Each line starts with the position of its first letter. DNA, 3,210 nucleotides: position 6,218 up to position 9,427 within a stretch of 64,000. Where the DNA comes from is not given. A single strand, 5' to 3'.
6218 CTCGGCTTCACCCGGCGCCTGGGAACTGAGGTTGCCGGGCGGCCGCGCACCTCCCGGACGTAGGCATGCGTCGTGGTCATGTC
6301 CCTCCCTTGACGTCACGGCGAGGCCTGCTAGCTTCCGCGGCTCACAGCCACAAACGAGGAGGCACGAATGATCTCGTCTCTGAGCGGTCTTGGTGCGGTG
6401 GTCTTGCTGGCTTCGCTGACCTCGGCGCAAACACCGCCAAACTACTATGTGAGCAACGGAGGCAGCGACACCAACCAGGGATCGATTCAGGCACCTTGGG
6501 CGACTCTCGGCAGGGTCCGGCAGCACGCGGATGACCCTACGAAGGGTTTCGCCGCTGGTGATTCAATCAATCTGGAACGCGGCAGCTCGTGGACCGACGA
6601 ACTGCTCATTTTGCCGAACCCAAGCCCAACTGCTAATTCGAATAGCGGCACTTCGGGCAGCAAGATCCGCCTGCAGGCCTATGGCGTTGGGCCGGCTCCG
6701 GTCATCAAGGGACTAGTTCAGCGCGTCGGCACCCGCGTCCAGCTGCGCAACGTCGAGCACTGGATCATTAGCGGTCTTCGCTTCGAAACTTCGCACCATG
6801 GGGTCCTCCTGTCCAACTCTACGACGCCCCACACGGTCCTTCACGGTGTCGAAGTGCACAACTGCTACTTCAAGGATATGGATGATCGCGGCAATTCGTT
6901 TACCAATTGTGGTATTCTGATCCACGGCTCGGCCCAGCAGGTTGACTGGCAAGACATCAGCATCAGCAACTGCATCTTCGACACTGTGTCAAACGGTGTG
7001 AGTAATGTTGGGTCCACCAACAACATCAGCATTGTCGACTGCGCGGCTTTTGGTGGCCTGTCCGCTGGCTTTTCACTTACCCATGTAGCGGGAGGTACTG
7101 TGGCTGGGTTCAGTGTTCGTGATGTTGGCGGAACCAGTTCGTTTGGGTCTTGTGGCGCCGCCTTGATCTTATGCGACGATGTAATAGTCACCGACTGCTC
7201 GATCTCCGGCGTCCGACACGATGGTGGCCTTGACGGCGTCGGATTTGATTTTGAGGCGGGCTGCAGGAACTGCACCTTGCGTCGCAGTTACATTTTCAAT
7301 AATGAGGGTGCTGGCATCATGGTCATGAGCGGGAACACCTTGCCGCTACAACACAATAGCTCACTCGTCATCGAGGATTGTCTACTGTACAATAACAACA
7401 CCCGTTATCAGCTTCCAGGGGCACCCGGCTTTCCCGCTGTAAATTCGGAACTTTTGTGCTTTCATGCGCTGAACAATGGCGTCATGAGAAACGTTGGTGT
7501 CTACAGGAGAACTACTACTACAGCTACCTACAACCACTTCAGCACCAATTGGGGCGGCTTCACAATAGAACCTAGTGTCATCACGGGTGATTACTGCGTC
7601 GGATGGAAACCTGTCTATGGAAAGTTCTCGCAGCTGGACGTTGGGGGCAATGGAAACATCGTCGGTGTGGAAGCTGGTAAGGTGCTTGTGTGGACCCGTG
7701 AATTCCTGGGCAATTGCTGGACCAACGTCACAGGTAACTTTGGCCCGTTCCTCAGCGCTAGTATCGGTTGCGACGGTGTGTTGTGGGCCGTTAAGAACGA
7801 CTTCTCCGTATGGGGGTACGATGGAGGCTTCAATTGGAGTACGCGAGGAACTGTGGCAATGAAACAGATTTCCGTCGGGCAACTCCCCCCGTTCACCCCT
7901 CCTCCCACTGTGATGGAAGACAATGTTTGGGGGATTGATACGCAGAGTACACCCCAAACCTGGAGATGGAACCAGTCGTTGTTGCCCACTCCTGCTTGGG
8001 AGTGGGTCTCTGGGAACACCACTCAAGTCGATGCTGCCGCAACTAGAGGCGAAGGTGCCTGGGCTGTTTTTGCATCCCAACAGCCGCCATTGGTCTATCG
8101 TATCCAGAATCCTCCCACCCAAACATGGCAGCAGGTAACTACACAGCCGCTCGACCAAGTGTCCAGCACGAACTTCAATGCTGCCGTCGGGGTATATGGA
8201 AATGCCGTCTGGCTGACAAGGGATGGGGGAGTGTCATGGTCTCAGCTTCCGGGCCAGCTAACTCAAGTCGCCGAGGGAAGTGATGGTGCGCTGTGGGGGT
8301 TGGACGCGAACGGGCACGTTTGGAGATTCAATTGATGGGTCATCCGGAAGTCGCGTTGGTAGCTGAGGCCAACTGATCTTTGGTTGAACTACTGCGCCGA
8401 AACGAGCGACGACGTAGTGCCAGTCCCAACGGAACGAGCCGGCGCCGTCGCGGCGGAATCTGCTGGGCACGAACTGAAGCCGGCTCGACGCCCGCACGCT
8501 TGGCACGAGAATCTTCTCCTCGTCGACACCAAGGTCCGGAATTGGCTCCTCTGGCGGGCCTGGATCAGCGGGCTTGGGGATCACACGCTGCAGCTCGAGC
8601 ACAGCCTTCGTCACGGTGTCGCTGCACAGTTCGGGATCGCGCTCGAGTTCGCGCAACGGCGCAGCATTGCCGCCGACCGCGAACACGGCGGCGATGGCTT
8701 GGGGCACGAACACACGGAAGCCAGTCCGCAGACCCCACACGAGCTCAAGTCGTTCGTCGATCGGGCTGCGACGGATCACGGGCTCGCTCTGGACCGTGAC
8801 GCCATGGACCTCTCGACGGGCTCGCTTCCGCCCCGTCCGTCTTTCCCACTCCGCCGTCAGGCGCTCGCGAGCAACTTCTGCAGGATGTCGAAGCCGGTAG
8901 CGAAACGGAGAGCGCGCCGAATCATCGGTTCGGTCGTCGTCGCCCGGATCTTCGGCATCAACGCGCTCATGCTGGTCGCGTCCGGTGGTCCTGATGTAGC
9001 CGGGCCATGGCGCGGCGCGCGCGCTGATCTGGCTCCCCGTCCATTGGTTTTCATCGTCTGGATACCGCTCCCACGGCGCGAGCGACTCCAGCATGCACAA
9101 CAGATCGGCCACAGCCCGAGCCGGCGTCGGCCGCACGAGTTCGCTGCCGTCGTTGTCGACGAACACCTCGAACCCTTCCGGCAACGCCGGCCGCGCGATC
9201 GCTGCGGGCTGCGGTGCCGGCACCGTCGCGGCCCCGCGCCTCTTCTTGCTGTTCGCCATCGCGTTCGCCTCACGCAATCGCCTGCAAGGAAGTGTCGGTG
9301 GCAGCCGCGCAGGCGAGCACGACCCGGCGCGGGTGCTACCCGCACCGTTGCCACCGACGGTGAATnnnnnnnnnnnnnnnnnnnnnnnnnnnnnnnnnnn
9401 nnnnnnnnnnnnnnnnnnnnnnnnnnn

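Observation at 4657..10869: Integrase-bearing island inserted into the 3' end of a protein-coding gene (rlmD) and carrying its own diverged copy of the target gene end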

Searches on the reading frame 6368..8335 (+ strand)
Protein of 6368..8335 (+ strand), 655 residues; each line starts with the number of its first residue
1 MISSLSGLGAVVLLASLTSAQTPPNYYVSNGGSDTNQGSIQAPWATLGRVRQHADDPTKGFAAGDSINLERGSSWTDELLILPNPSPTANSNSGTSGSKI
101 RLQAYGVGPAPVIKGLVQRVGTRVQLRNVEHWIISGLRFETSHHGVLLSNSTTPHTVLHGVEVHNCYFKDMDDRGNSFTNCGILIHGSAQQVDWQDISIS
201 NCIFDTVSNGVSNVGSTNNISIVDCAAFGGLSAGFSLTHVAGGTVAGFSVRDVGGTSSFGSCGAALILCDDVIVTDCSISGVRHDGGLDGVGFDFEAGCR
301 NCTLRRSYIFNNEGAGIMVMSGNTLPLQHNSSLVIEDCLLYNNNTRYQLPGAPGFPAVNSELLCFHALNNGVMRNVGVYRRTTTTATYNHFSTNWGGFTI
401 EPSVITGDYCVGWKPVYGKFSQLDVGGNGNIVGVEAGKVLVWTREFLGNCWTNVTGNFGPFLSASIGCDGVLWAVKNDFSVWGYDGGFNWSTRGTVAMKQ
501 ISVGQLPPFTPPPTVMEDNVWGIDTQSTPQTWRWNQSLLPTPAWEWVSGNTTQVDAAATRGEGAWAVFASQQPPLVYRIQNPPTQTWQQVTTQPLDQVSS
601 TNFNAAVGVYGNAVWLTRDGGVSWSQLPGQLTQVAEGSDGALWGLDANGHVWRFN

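Call 5: search_protein_families(library=pfam, proteins=[window:6368-8335:+], max_evalue=0.01)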
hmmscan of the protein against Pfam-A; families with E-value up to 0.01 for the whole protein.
window:6368-8335:+ (655 aa): 2 families
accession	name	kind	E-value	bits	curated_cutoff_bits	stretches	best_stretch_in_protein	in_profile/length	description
PF19193.6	Tectonin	-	3.3e-14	53.3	30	1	514-653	40-178/216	Tectonin domain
PF13229.12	Beta_helix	-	9.3e-13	48.5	25.9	2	124-330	3-156/158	Right handed beta helix region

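Call 29: search_protein_families(library=padloc, proteins=[window:6368-8335:+], max_evalue=0.01)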
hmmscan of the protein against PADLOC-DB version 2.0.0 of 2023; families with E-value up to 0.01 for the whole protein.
window:6368-8335:+ (655 aa): 0 families

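Call 30: search_protein_families(library=ncbifam, proteins=[window:6368-8335:+], max_evalue=0.01)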
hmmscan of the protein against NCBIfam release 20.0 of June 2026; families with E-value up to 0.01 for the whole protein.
window:6368-8335:+ (655 aa): 1 family
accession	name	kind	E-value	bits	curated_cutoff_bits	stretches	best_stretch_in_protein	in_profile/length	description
NF041899.1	pec_ly_PelN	equivalog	6e-07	28.6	740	1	11-133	13-133/437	pectate lyase PelN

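Call 31: search_protein_families(library=phrogs, proteins=[window:6368-8335:+], max_evalue=0.01)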
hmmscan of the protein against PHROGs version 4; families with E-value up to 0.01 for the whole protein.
window:6368-8335:+ (655 aa): 0 families

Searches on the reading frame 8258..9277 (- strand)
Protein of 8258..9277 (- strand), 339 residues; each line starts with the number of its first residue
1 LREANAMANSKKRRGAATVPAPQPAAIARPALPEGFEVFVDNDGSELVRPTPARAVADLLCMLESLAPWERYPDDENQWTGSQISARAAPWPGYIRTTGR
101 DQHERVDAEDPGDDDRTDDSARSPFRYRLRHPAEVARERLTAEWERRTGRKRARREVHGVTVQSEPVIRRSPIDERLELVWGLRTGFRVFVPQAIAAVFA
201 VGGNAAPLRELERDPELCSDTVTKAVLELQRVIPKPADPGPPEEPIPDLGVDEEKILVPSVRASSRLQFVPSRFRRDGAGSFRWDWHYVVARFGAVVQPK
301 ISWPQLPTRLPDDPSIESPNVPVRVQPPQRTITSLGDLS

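Call 5: search_protein_families(library=pfam, proteins=[window:8258-9277:-], max_evalue=0.01)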
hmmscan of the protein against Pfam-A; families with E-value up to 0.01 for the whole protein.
window:8258-9277:- (339 aa): 0 families

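Call 29: search_protein_families(library=padloc, proteins=[window:8258-9277:-], max_evalue=0.01)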
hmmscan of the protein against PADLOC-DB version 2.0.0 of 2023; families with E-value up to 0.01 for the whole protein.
window:8258-9277:- (339 aa): 0 families

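Call 30: search_protein_families(library=ncbifam, proteins=[window:8258-9277:-], max_evalue=0.01)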
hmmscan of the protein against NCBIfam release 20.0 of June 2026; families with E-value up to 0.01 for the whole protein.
window:8258-9277:- (339 aa): 0 families

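Call 31: search_protein_families(library=phrogs, proteins=[window:8258-9277:-], max_evalue=0.01)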
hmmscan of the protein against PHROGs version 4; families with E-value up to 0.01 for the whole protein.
window:8258-9277:- (339 aa): 0 families

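Call 59: find_homologous_proteins(query=window:8258-9277:-, max_evalue=0.00001)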
Query window:8258-9277:- (339 aa): 1 proteins with E <= 0.00001 among 8000 candidates.
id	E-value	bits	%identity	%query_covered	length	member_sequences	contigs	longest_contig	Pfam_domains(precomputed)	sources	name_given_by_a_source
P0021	3.7e-219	745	100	98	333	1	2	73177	-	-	-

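Call 69: search_protein_representatives(protein=window:8258-9277:-)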
Query: 339 residues. Proteins with E-value up to 0.001 (for the whole library): 10; up to 1e-10: 9; up to 1e-30: 5. The best 10 are listed.
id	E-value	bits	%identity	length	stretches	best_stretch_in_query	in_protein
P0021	1.2e-219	744.7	100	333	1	7-339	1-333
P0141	3.4e-44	167.7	54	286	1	8-243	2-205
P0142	4.3e-38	147.7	54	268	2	139-243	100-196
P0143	7.7e-34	133.7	54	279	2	29-106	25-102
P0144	1.0e-31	126.7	56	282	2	137-246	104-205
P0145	1.6e-27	112.9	51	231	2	139-263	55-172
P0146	7.9e-25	104.0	52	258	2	137-236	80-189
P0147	2.0e-15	73.1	48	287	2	54-109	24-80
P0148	2.4e-15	72.9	48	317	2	164-239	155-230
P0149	9.8e-08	47.8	43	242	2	164-236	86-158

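Call 80: predict_structure(alignment_id=A4)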
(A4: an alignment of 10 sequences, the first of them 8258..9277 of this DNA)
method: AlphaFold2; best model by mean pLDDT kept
length: 339 residues; sequences in the alignment: 10
mean_pLDDT: 67.2   pTM: 0.56
mean pLDDT of the five models: 67.2, 64.8, 62.1, 61.8, 60.4
residues with pLDDT >= 90: 103; 70-90: 62; 50-70: 54; < 50: 120
segments of 3 or more residues with pLDDT < 50: 1-3, 101-107, 111-130, 253-339
pLDDT, mean of each block of 10 residues (from residue 1): 50 58 73 95 94 97 95 89 85 68 47 44 41 68 74 70 69 91 93 98 98 96 98 86 69 45 36 38 34 33 34 42 41 35
secondary structure, 60 per line:
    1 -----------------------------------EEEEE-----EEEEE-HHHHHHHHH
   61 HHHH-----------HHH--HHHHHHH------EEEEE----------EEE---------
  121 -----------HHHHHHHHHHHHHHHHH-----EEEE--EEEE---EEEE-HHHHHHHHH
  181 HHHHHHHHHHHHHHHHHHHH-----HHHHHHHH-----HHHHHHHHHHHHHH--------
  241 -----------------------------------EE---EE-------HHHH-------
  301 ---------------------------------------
elements in order: E36-40 E46-50 H52-64 H81-87 E94-98 E109-111 H132-148 E154-157 E160-163 E167-170 H172-200 H206-213 H219-232 H290-293

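Call 82: fold_search(model_id=the predicted structure, library=pdb)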
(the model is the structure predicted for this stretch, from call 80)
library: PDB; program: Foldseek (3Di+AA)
matches with E <= 10: 89; with E <= 0.001: 0
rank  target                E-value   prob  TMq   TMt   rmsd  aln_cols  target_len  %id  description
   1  9f8y_D                1.9e+00  0.06  0.06  0.14  15.7        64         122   19  Crystal structure of a designed three-motif Respiratory Syncytial Virus immunogen (released 2025-05-21)
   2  9vhe_A                1.9e+00  0.05  0.08  0.10  11.9        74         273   16  cryoEM structure of retron-Eco7 complex (released 2025-12-31)
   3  9f8y_C                2.4e+00  0.04  0.06  0.13  16.2        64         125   22  Crystal structure of a designed three-motif Respiratory Syncytial Virus immunogen (released 2025-05-21)
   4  3dnv_B                3.2e+00  0.03  0.09  0.23   6.9        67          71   16  MDT Protein (released 2009-01-27)
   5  9p4j_E                3.6e+00  0.02  0.10  0.10  15.6       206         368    7  The structure of Retron Eco8 in Apo state (released 2025-11-12)
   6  5k98_B                3.9e+00  0.06  0.11  0.31   5.6        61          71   16  Structure of HipA-HipB-O2-O3 complex (released 2016-06-22)
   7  2w1t_A                4.1e+00  0.07  0.07  0.12   6.5        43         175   28  Crystal Structure of B. subtilis SpoVT (released 2008-11-18)
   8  2lty_MODEL_1_A        4.3e+00  0.21  0.06  0.45   1.7        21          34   33  NEDD4L WW2 domain in complex with a Smad7 derived peptide (released 2012-11-21)
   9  2mgp_MODEL_1_A        4.6e+00  0.28  0.07  0.22   1.5        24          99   29  Structure of Plasmodium Yoelii Merozoite Surface Protein 1 - C-terminal Domain (released 2014-02-12)
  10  9l7p_E                4.6e+00  0.02  0.07  0.08  12.2        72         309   17  Cryo-EM structure of retron Ec78 system complex (released 2025-12-10)
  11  6dfk_N                4.9e+00  0.04  0.10  0.14  11.2        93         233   13  Crystal structure of the 11S subunit of the Plasmodium falciparum proteasome, PA28 (released 2019-08-07)
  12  2kq0_MODEL_1_A        5.5e+00  0.23  0.06  0.48   1.1        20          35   30  Human NEDD4 3rd WW Domain Complex with Ebola Zaire Virus Matrix Protein VP40 Derived Peptide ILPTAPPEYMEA (released 2010-11-03)
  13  8dfi_A                5.5e+00  0.16  0.07  0.22   2.6        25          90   20  Crystal structure of moderately neutralizing / interfering human monoclonal antibody 42C11 Fab in complex with MSP1-19 (released 2022-10-12)
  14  4hc6                  5.5e+00  0.08  0.07  0.15   9.2        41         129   34  Mycobacterium tuberculosis Rv2523cE77A x-ray structure solved with 1.8 angstrom resolution (released 2012-11-28)
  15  1yx1_B                5.5e+00  0.07  0.07  0.09  10.8        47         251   17  Crystal Structure of Protein of Unknown Function PA2260 from Pseudomonas aeruginosa, Possible Sugar Phosphate Isomeras (released 2005-04-05)
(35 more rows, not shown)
